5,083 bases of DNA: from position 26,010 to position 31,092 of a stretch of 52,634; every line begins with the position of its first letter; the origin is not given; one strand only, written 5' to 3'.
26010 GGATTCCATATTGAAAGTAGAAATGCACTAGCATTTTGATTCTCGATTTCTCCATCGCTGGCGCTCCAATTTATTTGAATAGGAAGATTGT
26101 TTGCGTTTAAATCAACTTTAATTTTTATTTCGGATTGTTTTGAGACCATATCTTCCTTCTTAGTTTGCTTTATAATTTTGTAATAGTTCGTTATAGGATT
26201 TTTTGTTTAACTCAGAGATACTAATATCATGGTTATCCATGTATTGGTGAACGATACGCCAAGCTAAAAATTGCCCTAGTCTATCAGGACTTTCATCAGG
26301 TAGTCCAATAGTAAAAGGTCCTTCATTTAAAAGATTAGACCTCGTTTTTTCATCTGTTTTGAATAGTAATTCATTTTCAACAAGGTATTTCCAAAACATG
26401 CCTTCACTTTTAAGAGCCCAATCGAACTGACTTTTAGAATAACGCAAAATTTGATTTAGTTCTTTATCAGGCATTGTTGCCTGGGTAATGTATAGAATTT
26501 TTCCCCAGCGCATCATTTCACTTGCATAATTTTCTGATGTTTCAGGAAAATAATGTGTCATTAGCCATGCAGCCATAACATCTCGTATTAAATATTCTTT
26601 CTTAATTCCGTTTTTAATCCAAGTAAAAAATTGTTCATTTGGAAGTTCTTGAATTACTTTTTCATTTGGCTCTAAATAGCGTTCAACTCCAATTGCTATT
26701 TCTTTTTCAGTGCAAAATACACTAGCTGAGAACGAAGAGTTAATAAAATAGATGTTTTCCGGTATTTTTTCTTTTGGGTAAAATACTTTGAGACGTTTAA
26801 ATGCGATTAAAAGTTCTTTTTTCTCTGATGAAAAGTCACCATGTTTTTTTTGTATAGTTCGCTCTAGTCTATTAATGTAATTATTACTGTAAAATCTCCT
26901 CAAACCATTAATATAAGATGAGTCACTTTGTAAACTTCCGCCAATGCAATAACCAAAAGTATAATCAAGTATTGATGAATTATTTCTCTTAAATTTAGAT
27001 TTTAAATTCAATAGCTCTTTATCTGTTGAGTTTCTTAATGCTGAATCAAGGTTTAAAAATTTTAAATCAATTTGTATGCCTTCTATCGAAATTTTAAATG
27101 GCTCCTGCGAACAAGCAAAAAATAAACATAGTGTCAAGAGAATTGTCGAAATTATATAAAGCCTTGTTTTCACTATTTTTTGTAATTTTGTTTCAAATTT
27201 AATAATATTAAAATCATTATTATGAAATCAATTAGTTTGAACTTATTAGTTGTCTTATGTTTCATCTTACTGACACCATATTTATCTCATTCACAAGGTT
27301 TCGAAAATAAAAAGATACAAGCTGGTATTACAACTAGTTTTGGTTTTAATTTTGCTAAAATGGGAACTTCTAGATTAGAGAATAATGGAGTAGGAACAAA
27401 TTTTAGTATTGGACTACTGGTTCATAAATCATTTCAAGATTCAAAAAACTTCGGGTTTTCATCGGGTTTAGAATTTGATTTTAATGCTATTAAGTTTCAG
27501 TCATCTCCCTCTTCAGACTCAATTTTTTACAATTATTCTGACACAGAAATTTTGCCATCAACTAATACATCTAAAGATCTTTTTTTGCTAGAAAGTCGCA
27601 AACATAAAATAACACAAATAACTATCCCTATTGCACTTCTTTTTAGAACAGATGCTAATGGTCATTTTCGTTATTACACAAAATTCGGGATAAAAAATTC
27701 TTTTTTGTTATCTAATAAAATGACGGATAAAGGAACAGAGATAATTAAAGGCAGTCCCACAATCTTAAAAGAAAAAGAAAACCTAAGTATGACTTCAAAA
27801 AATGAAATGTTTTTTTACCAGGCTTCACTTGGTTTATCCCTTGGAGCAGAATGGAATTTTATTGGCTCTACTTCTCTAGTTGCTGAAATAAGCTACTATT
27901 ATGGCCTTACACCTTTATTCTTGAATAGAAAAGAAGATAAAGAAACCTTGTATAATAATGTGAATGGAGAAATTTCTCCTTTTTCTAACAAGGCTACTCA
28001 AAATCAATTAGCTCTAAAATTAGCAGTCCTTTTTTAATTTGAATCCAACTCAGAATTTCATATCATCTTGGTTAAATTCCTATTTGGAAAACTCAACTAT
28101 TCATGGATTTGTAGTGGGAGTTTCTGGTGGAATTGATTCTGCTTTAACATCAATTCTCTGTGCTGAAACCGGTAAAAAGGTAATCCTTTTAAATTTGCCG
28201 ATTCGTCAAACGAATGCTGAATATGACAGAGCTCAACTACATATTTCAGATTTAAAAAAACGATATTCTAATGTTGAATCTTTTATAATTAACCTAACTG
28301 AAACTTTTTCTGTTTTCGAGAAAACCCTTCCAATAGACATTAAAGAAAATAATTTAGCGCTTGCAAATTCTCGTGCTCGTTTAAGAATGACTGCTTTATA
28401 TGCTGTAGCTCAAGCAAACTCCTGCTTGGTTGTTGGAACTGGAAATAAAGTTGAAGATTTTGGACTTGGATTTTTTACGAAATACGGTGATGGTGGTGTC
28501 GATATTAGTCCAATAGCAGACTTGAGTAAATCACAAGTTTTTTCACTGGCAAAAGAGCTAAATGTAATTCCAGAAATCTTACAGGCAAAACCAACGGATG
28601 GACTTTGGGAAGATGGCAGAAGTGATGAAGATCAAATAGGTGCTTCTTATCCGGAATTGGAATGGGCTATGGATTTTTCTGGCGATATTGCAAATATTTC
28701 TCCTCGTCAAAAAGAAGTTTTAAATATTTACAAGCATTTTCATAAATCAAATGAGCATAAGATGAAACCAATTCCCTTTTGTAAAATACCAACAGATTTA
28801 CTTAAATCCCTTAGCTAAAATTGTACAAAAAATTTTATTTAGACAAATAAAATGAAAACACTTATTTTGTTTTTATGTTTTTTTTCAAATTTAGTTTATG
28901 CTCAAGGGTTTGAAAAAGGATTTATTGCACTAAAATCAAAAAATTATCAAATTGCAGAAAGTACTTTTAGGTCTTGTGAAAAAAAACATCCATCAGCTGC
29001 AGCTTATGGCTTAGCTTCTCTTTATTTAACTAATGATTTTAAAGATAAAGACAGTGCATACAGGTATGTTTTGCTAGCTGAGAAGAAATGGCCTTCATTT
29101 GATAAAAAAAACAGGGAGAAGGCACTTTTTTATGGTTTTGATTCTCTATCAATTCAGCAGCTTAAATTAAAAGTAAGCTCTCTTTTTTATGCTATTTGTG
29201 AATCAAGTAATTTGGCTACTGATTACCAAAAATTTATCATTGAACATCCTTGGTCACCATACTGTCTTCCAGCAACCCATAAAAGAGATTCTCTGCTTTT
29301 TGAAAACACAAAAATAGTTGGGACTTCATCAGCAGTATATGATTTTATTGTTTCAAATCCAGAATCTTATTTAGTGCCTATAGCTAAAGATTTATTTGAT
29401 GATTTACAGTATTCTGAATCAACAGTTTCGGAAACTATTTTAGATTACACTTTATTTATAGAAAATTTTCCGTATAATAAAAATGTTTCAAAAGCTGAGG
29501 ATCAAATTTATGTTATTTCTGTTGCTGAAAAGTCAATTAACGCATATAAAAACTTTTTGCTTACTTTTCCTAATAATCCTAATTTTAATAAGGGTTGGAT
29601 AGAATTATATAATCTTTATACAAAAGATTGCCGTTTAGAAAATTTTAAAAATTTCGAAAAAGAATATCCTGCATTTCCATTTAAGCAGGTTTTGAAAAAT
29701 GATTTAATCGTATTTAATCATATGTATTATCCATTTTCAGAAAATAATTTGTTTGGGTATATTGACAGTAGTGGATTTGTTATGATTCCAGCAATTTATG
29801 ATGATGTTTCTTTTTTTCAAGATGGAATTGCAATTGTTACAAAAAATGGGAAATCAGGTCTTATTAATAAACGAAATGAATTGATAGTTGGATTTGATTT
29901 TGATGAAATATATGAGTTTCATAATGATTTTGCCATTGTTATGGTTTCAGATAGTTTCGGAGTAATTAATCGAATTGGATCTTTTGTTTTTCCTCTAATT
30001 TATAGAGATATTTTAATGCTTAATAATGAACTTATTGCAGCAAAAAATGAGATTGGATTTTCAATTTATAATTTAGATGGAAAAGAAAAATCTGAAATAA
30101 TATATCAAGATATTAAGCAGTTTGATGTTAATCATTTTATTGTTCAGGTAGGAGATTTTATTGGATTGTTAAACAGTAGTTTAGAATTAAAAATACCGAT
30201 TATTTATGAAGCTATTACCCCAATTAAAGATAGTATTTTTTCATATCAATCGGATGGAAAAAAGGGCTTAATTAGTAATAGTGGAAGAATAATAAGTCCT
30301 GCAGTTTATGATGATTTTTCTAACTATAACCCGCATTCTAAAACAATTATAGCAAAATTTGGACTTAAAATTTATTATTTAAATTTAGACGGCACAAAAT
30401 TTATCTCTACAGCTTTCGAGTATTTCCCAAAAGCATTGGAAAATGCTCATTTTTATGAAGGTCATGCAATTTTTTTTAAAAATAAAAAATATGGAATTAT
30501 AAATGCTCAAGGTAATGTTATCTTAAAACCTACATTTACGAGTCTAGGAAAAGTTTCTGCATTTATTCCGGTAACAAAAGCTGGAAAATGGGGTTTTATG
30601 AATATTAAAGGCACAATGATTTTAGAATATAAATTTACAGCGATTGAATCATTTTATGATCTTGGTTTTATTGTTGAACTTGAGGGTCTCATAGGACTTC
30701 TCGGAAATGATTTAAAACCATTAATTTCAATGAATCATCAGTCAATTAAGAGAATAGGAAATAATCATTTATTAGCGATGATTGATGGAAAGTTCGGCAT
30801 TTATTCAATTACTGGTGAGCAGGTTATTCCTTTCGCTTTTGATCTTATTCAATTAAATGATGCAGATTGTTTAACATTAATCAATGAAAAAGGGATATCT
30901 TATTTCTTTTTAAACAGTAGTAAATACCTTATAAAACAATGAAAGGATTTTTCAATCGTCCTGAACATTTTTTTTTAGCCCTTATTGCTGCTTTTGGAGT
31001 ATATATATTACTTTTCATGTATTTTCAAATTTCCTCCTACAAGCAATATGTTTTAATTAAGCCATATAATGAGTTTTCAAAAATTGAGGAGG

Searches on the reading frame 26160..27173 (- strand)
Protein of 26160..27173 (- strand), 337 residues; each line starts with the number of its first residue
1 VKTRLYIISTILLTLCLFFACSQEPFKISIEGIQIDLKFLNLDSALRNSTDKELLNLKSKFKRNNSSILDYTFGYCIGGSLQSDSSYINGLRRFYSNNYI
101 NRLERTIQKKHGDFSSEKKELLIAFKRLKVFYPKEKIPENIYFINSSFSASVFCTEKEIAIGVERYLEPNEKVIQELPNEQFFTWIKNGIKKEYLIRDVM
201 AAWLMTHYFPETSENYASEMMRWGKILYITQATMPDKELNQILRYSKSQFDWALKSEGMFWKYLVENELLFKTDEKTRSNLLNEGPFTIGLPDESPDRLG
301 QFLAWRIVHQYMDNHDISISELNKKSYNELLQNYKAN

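Call 116: search_protein_families(library=pfam, proteins=[window:26160-27173:-], max_evalue=0.00001)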
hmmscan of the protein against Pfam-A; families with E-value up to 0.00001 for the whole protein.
window:26160-27173:- (337 aa): 1 family
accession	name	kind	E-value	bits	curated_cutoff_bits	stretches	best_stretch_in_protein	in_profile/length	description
PF25594.1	GldB_lipo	-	3.4e-67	227.7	27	1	26-333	4-304/309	Gliding motility protein GldB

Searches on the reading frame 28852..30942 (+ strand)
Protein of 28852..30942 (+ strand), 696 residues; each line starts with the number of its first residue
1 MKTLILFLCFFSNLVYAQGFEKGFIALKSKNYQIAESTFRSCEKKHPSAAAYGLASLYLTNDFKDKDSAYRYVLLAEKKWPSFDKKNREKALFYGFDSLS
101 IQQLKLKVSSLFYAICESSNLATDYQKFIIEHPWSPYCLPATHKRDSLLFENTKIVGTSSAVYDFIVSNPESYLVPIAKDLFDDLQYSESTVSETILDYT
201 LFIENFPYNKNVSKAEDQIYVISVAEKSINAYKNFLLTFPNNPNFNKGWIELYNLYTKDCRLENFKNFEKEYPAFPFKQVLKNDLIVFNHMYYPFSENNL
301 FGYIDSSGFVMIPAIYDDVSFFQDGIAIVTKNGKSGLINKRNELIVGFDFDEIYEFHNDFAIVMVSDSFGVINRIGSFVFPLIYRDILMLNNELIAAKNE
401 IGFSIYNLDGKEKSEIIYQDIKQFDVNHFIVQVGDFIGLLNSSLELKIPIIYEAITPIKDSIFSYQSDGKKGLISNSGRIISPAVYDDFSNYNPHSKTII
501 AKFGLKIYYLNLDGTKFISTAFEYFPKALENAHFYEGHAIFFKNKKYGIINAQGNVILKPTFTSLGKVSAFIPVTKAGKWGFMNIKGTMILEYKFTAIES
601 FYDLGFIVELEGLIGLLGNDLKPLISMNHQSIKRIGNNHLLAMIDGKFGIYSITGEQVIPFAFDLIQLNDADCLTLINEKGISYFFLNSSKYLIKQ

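Call 42: search_protein_families(library=pfam, proteins=[window:28852-30942:+], max_evalue=0.00001)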
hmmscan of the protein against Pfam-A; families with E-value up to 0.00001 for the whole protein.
window:28852-30942:+ (696 aa): 1 family
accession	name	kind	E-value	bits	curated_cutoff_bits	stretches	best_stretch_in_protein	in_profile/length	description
PF14903.11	WG_beta_rep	-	6.3e-36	122.5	25.6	1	301-334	1-34/35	WG containing repeat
